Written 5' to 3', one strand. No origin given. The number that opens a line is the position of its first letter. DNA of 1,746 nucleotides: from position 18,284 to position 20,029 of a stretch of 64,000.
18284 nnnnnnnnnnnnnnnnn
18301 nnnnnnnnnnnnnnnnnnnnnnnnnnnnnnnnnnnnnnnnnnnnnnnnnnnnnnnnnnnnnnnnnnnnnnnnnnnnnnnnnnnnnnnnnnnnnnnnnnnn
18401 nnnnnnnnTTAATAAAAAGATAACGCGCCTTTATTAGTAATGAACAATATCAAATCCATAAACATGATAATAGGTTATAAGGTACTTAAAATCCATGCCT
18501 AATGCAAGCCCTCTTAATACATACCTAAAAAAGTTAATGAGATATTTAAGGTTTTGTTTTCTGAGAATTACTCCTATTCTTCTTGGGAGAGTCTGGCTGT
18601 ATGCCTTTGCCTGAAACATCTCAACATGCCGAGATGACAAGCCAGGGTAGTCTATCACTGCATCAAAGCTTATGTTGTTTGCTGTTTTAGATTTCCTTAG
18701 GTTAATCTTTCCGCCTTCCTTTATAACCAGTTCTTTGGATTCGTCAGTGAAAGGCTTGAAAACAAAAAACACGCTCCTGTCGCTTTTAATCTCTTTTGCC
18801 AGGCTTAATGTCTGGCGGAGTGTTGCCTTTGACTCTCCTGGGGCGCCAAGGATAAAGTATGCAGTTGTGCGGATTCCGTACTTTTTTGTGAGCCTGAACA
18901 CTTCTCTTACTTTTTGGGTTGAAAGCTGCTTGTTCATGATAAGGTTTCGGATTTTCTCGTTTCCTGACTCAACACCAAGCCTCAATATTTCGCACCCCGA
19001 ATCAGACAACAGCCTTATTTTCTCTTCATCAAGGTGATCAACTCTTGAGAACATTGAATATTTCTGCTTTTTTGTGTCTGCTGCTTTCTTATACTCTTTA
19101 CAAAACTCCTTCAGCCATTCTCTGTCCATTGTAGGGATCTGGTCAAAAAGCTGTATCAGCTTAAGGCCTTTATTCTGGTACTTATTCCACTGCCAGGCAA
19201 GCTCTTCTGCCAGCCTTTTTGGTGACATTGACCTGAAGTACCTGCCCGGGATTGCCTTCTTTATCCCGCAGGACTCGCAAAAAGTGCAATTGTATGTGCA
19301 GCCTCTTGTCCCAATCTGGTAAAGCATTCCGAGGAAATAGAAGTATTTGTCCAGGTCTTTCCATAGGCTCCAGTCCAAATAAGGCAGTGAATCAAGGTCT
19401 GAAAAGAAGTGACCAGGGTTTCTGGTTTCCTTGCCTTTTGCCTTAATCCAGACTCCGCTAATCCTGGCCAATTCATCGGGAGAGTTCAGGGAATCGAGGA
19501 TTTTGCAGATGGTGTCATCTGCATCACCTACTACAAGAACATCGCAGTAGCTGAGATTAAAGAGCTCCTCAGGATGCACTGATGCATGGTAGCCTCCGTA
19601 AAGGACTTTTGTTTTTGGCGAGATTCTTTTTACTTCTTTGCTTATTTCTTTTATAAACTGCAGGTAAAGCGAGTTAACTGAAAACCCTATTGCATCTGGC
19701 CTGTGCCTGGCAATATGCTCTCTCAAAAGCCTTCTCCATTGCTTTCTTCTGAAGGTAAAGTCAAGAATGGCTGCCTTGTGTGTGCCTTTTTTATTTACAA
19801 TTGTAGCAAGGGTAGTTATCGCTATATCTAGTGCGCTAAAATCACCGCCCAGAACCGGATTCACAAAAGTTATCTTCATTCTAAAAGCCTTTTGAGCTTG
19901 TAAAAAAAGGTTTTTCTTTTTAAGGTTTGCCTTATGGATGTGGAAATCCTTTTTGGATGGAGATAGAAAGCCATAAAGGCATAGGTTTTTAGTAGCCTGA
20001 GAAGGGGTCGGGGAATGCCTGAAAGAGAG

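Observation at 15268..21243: Three class-B (cobalamin-binding-domain) rSAM enzymes, which typically catalyse methylation or ring formation on unactivated carbons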

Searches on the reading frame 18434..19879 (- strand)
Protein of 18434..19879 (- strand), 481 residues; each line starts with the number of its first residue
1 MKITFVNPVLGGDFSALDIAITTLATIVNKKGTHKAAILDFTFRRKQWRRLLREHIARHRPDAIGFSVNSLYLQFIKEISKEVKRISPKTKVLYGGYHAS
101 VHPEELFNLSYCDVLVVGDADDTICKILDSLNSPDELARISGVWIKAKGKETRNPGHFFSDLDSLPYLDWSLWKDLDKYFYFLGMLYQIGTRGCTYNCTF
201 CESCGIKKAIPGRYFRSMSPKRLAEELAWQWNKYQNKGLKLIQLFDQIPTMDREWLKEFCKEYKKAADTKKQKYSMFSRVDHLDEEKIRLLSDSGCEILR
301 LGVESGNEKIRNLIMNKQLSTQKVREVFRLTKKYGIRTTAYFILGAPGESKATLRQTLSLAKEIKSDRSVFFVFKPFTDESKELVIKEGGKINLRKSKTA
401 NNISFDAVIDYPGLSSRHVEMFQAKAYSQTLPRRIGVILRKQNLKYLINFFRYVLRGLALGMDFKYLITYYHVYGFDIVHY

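Call 7: search_protein_families(library=pfam, proteins=[window:18434-19879:-], max_evalue=0.01)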
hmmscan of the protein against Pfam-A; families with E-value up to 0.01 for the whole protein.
window:18434-19879:- (481 aa): 2 families
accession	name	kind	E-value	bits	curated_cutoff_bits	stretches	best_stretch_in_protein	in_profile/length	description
PF04055.27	Radical_SAM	-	2.9e-21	76.8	29.5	1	191-360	4-165/166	Radical SAM superfamily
PF02310.24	B12-binding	-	9.6e-16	58.2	32.1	1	18-126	14-119/121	B12 binding domain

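Call 8: search_protein_families(library=ncbifam, proteins=[window:18434-19879:-], max_evalue=0.01)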
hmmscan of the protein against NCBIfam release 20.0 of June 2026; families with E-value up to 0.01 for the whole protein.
window:18434-19879:- (481 aa): 36 families (the best 25 are shown)
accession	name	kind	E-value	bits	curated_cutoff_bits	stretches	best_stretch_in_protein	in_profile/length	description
NF050148.1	rSAM_ApyD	equivalog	1.8e-38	132.4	750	1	53-360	67-362/645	RiPP biosynthesis radical SAM protein ApyD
TIGR03471.1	HpnJ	equivalog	3.7e-33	115.1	577.6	1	79-431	87-433/472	hopanoid biosynthesis associated radical SAM protein HpnJ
TIGR02026.1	BchE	equivalog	1.1e-32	113.6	481.35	1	24-377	28-378/497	magnesium-protoporphyrin IX monomethyl ester anaerobic oxidative cyclase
TIGR04385.1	B12_rSAM_cofa1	equivalog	4.1e-32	112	450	1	18-364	20-364/438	B12 lower ligand biosynthesis radical SAM protein BzaD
TIGR04479.1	bcpD_PhpK_rSAM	subfamily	9.7e-27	93.5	600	1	18-367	72-412/504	PhpK family radical SAM P-methyltransferase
TIGR04072.2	rSAM_ladder_B12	equivalog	1.7e-25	89.6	360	1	22-374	22-357/443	lipid biosynthesis B12-binding/radical SAM protein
TIGR04013.1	B12_SAM_MJ_1487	hypoth_equivalog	4.2e-22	78.5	251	2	53-208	35-174/382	TIGR04013 family B12-binding domain/radical SAM domain-containing protein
TIGR03975.1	rSAM_ocin_1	subfamily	8.3e-22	77.4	281.85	1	48-364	116-430/606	RiPP maturation radical SAM C-methyltransferase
TIGR04014.1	B12_SAM_MJ_0865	equivalog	1.2e-21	77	360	1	42-371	20-343/434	methyl-coenzyme M reductase glutamine C-methyltransferase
TIGR04367.1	HpnR_B12_rSAM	equivalog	1.4e-20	73.3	650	1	23-343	27-332/490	hopanoid C-3 methylase HpnR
NF033070.1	rSAM_AprD4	equivalog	2.4e-19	69.6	500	1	150-419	158-420/456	AprD4 family radical SAM diol-dehydratase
TIGR04190.1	B12_SAM_Ta0216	equivalog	2.1e-18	66.2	500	1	78-364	98-394/554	TIGR04190 family B12-binding domain/radical SAM domain protein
NF033712.0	B12_rSAM_KedN5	subfamily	1.6e-14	53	700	1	47-352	49-358/624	KedN5 family methylcobalamin-dependent radical SAM C-methyltransferase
NF038361.1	rSAM_Sden_1168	equivalog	1.8e-13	49.9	575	1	51-362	131-449/560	Sden_1168 family B12-binding radical SAM P-methyltransferase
TIGR04295.1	B12_rSAM_oligo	hypoth_equivalog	3.7e-13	48.9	400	1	30-328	36-327/422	TIGR04295 family B12-binding domain-containing radical SAM protein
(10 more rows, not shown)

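Call 13: find_encoding_contigs(protein=window:18434-19879:-, flank=10000, max_places=6)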
Protein window:18434-19879:- (481 aa): 4 contigs read that carry it; 4 places shown.
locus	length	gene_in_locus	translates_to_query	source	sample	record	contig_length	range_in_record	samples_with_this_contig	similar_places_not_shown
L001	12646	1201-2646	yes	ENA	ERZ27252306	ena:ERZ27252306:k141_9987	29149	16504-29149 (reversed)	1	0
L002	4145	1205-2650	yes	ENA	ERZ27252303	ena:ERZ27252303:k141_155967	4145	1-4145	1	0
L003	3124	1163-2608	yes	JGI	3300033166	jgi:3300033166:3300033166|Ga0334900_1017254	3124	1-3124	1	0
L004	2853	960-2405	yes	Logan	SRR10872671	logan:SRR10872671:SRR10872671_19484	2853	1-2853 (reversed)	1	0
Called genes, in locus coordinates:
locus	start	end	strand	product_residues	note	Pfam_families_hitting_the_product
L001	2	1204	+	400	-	?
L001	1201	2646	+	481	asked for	PF02310:B12-binding, PF04055:Radical_SAM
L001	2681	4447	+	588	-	-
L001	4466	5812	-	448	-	PF04055:Radical_SAM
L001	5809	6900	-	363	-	PF01041:DegT_DnrJ_EryC1, PF00155:Aminotran_1_2 (weak), PF00266:Aminotran_5, PF01053:Cys_Met_Meta_PP (weak), PF01212:Beta_elim_lyase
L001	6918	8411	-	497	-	-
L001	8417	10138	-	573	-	-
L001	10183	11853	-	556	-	PF04015:DUF362, PF00037:Fer4 (weak), PF12838:Fer4_7 (weak), PF13187:Fer4_9 (weak), PF13237:Fer4_10 (weak), PF14697:Fer4_21 (weak)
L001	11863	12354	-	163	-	-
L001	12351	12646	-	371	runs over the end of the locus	-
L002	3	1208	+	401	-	?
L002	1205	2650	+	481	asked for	PF02310:B12-binding, PF04055:Radical_SAM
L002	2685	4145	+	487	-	?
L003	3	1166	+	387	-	?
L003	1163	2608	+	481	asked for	PF02310:B12-binding, PF04055:Radical_SAM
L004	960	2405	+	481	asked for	PF02310:B12-binding, PF04055:Radical_SAM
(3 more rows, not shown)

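Call 16: find_homologous_proteins(query=window:18434-19879:-, max_evalue=0.00001)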
Query window:18434-19879:- (481 aa): 438 proteins with E <= 0.00001 among 8000 candidates; the best 120 are listed.
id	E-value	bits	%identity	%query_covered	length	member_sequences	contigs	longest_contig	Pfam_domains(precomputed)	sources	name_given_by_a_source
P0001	0.0e+0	1102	100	100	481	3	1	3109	PF04055.28,PF02310.25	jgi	jgi:magnesium-protoporphyrin IX monomethyl ester (oxidative) cyclase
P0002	6.9e-287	970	85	100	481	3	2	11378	PF04055.28,PF02310.25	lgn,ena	-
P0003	3.6e-182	624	57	100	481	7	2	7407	PF04055.28,PF02310.25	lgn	-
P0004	2.3e-181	622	55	100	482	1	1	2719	PF04055.28,PF02310.25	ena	-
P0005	7.5e-173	594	53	100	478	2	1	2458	PF04055.28,PF02310.25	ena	-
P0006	7.4e-168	577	52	100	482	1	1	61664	PF04055.28,PF02310.25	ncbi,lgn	ncbi:MAG: radical SAM protein [Candidatus Woesearchaeota archaeon]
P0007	9.6e-165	567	52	100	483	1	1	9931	PF04055.28,PF02310.25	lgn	-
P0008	2.6e-163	562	48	100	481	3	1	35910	PF04055.28,PF02310.25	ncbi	ncbi:MAG: radical SAM protein [Candidatus Woesearchaeota archaeon]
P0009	1.1e-162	560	49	100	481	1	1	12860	PF04055.28,PF02310.25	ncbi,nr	ncbi:radical SAM protein [Candidatus Woesearchaeota archaeon]|nr:radical SAM protein [Candidatus Woe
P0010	9.2e-158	544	48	100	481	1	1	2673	PF04055.28,PF02310.25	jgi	-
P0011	1.1e-157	544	49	100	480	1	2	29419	PF04055.28,PF02310.25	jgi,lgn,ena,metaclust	metaclust:\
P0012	3.7e-156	539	47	100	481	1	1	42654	PF04055.28,PF02310.25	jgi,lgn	jgi:radical SAM superfamily enzyme YgiQ (UPF0313 family)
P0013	4.4e-156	538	48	100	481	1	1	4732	PF04055.28,PF02310.25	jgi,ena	-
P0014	6.6e-154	531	47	100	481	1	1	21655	PF04055.28,PF02310.25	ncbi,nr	ncbi:MAG: B12-binding domain-containing radical SAM protein [Candidatus Omnitrophica bacterium]|nr:B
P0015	1.1e-153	530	49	100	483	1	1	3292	PF04055.28,PF02310.25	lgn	-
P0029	4.6e-151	522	47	100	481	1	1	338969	PF04055.28,PF02310.25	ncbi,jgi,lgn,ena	ncbi:MAG: radical SAM protein [Candidatus Omnitrophota bacterium]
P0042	6.4e-150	518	46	99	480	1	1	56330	PF04055.28,PF02310.25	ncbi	ncbi:MAG: radical SAM protein [Elusimicrobiota bacterium]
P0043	6.4e-150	518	46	99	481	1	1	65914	PF04055.28,PF02310.25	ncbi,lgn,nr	ncbi:cobalamin-dependent protein [Candidatus Woesearchaeota archaeon]|nr:cobalamin-dependent protein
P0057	5.3e-148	512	47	100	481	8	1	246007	PF04055.28,PF02310.25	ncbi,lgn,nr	ncbi:MAG: radical SAM protein [bacterium]|nr:radical SAM protein [bacterium]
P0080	7.7e-142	491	43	100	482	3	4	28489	PF04055.28,PF02310.25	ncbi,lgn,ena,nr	ncbi:MAG: B12-binding domain-containing radical SAM protein [Nanoarchaeota archaeon]|nr:B12-binding 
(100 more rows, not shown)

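Call 18: search_solved_structures(query=window:18434-19879:-, max_evalue=0.001)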
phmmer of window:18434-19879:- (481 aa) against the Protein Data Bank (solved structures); distinct sequences matched with E-value up to 0.001: 3.
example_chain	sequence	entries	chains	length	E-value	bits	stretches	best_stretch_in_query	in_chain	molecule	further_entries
6fd2_B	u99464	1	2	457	2.3e-15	59.5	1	189-377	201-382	Putative apramycin biosynthetic oxidoreductase 4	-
6wte_A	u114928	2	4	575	5e-08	35.3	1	20-143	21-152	B12-binding domain-containing protein | Tryptophan-C2-methyltransferase containing B12-binding domain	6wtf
9ccb_A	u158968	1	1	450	4.2e-07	32.2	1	99-376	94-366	Radical SAM core domain-containing protein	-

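Call 36: find_related_loci(query=A3, collection=genome_contigs, flank=10000)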
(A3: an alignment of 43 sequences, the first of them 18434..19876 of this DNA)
Query A3 (480 aa) in genome_contigs; peptide patterns used: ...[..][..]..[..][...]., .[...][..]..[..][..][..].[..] (x = any residue, [..] = any of these).
600 stretches matched a pattern (row limit reached: there are more); 521 encode a relative of the query (tblastn E <= 1e-3); the best 80 are kept; 80 distinct loci.
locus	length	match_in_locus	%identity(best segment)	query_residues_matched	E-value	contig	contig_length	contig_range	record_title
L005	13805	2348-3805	31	1-471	1e-79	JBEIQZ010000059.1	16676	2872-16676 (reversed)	MAG: Alphaproteobacteria bacterium isolate Sample-107-S7-bin-62 Sample_107_S7-bin_62-k141_2021030, whole genome shotgun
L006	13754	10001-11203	29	18-428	2e-48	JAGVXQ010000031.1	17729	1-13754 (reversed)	Candidatus Woesearchaeota archaeon isolate RIFCSPHIGHO2_01_FULL_38_8 rifcsphigho2_01_scaffold_8001, whole genome shotgun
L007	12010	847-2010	28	18-401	6e-48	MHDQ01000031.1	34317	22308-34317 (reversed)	MAG: Nitrospinae bacterium RIFCSPLOWO2_12_FULL_45_22 rifcsplowo2_12_scaffold_1235, whole genome shotgun sequence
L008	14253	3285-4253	30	49-376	2e-45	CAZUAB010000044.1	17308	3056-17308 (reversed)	MAG TPA_asm: uncultured bacterium isolate binchicken_co235_406 genome assembly, contig: NODE_8219_length_17308_cov_5.789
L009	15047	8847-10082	28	2-419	3e-45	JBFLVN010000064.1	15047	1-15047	MAG: Bdellovibrionota bacterium isolate MAG007 MAG007_64, whole genome shotgun sequence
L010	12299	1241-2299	29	6-376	2e-43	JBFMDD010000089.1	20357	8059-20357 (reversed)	MAG: bacterium isolate MAG210 MAG210_89, whole genome shotgun sequence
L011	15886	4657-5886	24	14-430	5e-48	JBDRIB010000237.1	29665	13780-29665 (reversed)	MAG: Planctomycetota bacterium isolate MEGAHIT-group-1.56 k141_11169865, whole genome shotgun sequence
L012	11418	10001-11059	27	17-376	2e-42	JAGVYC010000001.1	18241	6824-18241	Candidatus Woesearchaeota archaeon isolate RIFCSPLOWO2_01_FULL_Archaea_34_35 rifcsplowo2_01_scaffold_6211, whole genome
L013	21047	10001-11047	26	51-403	2e-42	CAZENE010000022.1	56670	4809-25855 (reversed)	MAG TPA_asm: uncultured Syntrophorhabdus sp. isolate SRP192927_co10_462 genome assembly, contig: NODE_231_length_56670_c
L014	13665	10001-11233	25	8-427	3e-41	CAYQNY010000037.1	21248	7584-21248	MAG TPA_asm: uncultured Verrucomicrobiota bacterium isolate binchicken_co47_169 genome assembly, contig: NODE_1637_lengt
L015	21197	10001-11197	26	14-423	1e-40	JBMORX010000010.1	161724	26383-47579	MAG: Patescibacteria group bacterium isolate Betzabe_MAG191 MAG191_10, whole genome shotgun sequence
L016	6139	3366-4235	31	55-348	2e-40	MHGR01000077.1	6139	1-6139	MAG: Omnitrophica WOR_2 bacterium RIFCSPHIGHO2_02_FULL_52_10 rifcsphigho2_02_scaffold_38022, whole genome shotgun sequen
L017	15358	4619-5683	28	18-376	5e-40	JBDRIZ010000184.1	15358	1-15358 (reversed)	MAG: Candidatus Woesearchaeota archaeon isolate MEGAHIT-group-1.614 k141_9406303, whole genome shotgun sequence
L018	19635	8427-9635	27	1-400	9e-40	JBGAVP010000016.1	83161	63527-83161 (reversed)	MAG: Chitinophagales bacterium isolate MAG_AAO_H10.2 AAOH10-2_opera_contig_1409, whole genome shotgun sequence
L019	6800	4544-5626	27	53-406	7e-40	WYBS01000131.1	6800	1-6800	MAG: Planctomycetaceae bacterium isolate PLA2 k127_205129, whole genome shotgun sequence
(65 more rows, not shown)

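Call 38: find_encoding_contigs(protein=P0006, flank=10000, max_places=2)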
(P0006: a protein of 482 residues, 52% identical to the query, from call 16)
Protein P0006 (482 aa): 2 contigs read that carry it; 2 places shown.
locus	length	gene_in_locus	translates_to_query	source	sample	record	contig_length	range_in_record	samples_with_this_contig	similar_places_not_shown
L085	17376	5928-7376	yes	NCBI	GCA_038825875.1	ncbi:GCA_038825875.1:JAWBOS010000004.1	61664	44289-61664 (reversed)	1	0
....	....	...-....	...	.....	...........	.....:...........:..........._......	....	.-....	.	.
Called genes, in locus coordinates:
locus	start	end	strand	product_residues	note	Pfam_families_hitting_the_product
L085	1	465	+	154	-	?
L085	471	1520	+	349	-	-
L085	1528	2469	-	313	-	PF04055:Radical_SAM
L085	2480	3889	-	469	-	PF13353:Fer4_12, PF04055:Radical_SAM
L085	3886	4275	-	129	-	-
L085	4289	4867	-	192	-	PF27806:HxsD (weak)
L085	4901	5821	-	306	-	PF04055:Radical_SAM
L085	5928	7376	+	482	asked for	PF02310:B12-binding, PF04055:Radical_SAM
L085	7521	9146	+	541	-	PF02518:HATPase_c, PF13589:HATPase_c_3, PF09239:Topo-VIb_trans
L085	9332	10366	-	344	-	PF25145:NfeD1b_N (weak), PF01343:Peptidase_S49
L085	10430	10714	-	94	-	-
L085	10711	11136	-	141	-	PF11969:DcpS_C, PF01230:HIT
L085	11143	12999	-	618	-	PF01841:Transglut_core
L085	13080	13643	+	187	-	PF01300:Sua5_yciO_yrdC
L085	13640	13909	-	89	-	-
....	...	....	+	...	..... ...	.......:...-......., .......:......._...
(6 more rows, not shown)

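Call 39: find_encoding_contigs(protein=P0029, flank=10000, max_places=2)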
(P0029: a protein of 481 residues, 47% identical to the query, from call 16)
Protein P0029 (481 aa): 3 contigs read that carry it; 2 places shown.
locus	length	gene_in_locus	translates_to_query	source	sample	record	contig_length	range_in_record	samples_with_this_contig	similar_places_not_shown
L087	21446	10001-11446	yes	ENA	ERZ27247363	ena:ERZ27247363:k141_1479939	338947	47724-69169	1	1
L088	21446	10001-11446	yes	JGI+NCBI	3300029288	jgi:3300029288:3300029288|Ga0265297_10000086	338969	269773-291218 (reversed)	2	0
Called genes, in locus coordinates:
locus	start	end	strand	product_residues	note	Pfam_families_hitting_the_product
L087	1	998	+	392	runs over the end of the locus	PF22421:SYY_C-terminal (faint), PF00579:tRNA-synt_1b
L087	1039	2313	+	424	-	PF01943:Polysacc_synt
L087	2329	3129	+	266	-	PF00535:Glycos_transf_2, PF13641:Glyco_tranf_2_3 (weak)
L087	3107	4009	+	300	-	PF00535:Glycos_transf_2, PF13641:Glyco_tranf_2_3 (faint), PF13632:Glyco_trans_2_3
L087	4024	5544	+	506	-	PF04055:Radical_SAM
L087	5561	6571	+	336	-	-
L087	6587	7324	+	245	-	PF00535:Glycos_transf_2, PF13641:Glyco_tranf_2_3 (weak)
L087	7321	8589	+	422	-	PF00890:FAD_binding_2, PF01266:DAO, PF01593:Amino_oxidase, PF12831:FAD_oxidored (weak), PF13450:NAD_binding_8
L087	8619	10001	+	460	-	PF02310:B12-binding, PF04055:Radical_SAM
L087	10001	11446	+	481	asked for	PF02310:B12-binding, PF04055:Radical_SAM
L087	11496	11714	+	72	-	PF03083:MtN3_slv, PF04193:PQ-loop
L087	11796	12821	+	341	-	PF01408:GFO_IDH_MocA, PF02894:GFO_IDH_MocA_C, PF22725:GFO_IDH_MocA_C3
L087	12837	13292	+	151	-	PF25084:LbH_EIF2B (faint), PF25087:GMPPB_C (weak), PF00132:Hexapep, PF14602:Hexapep_2 (weak)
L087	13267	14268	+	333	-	PF00535:Glycos_transf_2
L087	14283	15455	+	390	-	PF00534:Glycos_transf_1, PF13524:Glyco_trans_1_2, PF13692:Glyco_trans_1_4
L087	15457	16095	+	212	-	PF01209:Ubie_methyltran, PF02353:CMAS, PF13489:Methyltransf_23, PF07021:MetW, PF13847:Methyltransf_31, PF08241:Methyltransf_11, PF08242:Methyltransf_12, PF13649:Methyltransf_25, +1 more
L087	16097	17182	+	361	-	PF04055:Radical_SAM, PF13186:SPASM (weak)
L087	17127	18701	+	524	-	PF02310:B12-binding, PF04055:Radical_SAM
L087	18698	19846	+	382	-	PF00534:Glycos_transf_1, PF13692:Glyco_trans_1_4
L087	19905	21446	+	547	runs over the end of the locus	PF13522:GATase_6, PF13537:GATase_7, PF00733:Asn_synthase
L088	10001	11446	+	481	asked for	PF02310:B12-binding, PF04055:Radical_SAM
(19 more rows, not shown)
